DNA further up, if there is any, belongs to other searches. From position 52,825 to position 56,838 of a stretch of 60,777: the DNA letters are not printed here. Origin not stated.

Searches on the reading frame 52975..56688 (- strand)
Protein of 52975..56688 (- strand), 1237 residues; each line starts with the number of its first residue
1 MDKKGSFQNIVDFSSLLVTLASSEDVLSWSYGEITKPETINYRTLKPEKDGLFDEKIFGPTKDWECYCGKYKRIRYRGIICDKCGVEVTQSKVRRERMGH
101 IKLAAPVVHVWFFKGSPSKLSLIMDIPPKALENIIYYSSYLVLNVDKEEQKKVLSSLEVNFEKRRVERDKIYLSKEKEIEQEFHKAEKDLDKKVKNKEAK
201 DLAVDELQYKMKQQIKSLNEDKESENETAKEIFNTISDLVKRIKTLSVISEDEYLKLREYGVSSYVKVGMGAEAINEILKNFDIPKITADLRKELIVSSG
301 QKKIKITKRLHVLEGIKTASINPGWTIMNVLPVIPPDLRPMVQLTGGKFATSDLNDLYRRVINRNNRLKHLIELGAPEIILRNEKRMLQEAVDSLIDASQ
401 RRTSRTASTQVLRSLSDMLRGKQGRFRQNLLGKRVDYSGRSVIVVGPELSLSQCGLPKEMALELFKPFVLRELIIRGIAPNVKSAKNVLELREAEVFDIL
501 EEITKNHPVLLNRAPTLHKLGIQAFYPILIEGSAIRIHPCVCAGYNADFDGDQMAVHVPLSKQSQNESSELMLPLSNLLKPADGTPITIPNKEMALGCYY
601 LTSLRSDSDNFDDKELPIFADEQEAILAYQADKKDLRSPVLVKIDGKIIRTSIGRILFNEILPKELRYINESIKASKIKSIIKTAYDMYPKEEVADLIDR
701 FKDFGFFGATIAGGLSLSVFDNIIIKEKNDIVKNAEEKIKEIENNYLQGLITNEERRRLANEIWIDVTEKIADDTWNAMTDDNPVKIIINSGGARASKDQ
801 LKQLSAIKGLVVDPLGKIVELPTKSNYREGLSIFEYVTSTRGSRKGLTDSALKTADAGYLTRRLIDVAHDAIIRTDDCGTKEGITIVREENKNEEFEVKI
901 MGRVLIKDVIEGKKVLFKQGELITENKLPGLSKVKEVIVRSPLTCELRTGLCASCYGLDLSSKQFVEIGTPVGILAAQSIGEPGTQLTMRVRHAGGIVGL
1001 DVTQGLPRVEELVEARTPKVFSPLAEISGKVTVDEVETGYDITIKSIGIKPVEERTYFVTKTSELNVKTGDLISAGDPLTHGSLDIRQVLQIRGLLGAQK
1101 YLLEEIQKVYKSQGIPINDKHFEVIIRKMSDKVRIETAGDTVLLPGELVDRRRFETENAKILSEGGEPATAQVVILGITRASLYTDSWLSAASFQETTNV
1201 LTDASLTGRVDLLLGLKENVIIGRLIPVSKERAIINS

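Call 52: search_protein_families(library=ncbifam, proteins=[window:52975-56688:-], max_evalue=1e-10)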
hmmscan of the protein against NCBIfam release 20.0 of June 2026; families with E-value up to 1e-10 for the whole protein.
window:52975-56688:- (1237 aa): 12 families
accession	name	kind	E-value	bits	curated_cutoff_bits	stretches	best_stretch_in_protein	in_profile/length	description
TIGR02386.1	rpoC_TIGR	equivalog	0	1491.1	963.5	1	17-1228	3-1138/1147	DNA-directed RNA polymerase subunit beta'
NF011498.0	PRK14906.1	equivalog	0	1340.3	1437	1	10-1228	6-1232/1459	DNA-directed RNA polymerase subunit beta'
NF007172.0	PRK09603.1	equivalog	0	1132.4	5372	3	240-997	1539-2305/2890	DNA-directed RNA polymerase subunit beta/beta'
NF011417.0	PRK14844.1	equivalog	0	1048.6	4632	3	232-998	1574-2362/2839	DNA-directed RNA polymerase subunit beta/beta'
NF002729.0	PRK02625.1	equivalog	3.2e-221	736.3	1117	2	247-649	160-565/626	DNA-directed RNA polymerase subunit gamma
TIGR02387.1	rpoC1_cyan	equivalog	7.1e-214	711.9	975.9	2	251-649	157-559/619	DNA-directed RNA polymerase subunit gamma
NF002724.0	PRK02597.1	equivalog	4e-157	524.8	1878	2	665-998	7-347/1338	DNA-directed RNA polymerase subunit beta'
TIGR02388.1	rpoC2_cyan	equivalog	2.1e-150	502.5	467.4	2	668-998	2-338/1230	DNA-directed RNA polymerase subunit beta''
NF006336.0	PRK08566.1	equivalog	4.7e-75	253.3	819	1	79-672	59-569/883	DNA-directed RNA polymerase subunit A'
TIGR02390.1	RNA_pol_rpoA1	equivalog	3.3e-65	220.7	1042.55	2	312-479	191-360/867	DNA-directed RNA polymerase subunit A'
TIGR02389.1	RNA_pol_rpoA2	equivalog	1.6e-21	76.8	420.65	1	963-1017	38-92/367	DNA-directed RNA polymerase subunit A''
NF011491.0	PRK14898.1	equivalog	9.3e-13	47.1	783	0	1181-1226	792-837/860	DNA-directed RNA polymerase subunit A''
